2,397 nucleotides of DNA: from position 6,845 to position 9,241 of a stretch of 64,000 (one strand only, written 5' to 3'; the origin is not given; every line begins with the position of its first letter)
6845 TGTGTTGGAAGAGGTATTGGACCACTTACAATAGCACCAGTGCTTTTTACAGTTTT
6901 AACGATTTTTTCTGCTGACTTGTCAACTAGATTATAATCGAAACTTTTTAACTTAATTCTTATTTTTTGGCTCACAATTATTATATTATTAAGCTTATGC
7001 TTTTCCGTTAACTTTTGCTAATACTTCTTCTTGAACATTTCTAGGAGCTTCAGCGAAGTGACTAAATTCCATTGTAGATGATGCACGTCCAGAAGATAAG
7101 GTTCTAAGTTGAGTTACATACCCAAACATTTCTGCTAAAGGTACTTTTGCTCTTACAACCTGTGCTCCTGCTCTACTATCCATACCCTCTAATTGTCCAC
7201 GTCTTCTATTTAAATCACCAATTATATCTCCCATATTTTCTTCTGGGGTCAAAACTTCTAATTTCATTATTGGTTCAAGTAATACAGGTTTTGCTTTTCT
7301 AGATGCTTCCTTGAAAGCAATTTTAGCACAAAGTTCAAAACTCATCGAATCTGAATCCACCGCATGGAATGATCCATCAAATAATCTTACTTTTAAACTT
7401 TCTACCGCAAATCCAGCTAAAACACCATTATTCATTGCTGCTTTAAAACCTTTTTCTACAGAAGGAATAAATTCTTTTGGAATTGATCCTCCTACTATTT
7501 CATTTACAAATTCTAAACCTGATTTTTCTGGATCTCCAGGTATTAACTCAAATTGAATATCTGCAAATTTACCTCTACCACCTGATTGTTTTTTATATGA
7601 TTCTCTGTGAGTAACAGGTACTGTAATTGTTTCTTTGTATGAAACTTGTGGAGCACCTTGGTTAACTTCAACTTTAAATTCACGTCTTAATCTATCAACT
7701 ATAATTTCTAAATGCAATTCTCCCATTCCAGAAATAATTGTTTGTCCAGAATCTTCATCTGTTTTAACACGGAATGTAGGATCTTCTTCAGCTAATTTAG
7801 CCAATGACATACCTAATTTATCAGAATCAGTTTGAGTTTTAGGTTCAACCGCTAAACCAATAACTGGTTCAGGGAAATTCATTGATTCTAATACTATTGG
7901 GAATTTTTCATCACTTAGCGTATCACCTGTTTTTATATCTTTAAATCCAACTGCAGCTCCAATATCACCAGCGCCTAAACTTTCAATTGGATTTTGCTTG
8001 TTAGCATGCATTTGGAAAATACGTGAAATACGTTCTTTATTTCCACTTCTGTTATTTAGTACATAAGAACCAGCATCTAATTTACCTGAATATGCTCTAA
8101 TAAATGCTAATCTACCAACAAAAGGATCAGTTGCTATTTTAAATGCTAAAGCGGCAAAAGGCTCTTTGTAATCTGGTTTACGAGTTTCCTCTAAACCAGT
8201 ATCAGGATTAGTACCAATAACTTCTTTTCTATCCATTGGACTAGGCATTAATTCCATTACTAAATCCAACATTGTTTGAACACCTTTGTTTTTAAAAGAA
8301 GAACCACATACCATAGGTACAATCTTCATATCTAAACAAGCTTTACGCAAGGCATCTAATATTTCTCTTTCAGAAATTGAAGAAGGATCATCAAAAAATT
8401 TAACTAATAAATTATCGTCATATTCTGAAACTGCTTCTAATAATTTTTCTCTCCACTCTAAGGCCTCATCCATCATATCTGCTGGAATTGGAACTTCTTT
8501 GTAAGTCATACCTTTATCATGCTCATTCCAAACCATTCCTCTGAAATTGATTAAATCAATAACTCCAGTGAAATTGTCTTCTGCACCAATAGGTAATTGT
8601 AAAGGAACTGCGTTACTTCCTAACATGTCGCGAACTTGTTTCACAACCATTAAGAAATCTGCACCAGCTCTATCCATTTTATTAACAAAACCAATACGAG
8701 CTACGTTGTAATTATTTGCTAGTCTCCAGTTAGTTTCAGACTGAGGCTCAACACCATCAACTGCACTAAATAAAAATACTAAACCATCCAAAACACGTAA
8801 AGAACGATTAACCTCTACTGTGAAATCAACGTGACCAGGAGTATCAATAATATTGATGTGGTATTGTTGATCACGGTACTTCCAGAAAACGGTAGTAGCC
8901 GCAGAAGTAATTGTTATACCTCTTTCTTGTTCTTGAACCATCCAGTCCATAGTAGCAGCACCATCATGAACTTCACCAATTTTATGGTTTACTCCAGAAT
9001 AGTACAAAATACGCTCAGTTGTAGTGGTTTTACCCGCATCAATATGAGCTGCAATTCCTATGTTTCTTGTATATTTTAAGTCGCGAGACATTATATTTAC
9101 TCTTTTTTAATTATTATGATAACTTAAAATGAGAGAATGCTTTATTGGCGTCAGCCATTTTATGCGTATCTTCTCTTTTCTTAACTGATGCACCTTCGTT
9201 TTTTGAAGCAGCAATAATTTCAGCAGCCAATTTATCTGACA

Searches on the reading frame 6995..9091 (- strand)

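Call 68: search_protein_families(library=pfam, proteins=[window:6995-9091:-], max_evalue=0.00001)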
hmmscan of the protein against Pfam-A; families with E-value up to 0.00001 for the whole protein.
window:6995-9091:- (698 aa): 7 families
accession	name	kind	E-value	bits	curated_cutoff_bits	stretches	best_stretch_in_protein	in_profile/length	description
PF00009.33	GTP_EFTU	-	1.3e-61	207.9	26.5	1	8-284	3-188/188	Elongation factor Tu GTP binding domain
PF03764.24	EFG_IV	-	1.9e-40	137.9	24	1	481-601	1-121/121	Elongation factor G, domain IV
PF14492.12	EFG_III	-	2.9e-33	114.2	27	1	406-478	1-73/75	Elongation Factor G, domain III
PF00679.30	EFG_C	-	8.8e-30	103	27.9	1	603-689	1-88/89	Elongation factor G C-terminus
PF03144.31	GTP_EFTU_D2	-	9.3e-17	61.7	30.3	1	326-392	1-72/73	Elongation factor Tu domain 2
PF22042.2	EF-G_D2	-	9e-16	58.2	27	1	311-394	1-83/84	Elongation factor G domain 2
PF16658.11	RF3_C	-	4.6e-06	26.9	40.1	1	415-491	15-91/132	Class II release factor RF3, C-terminal domain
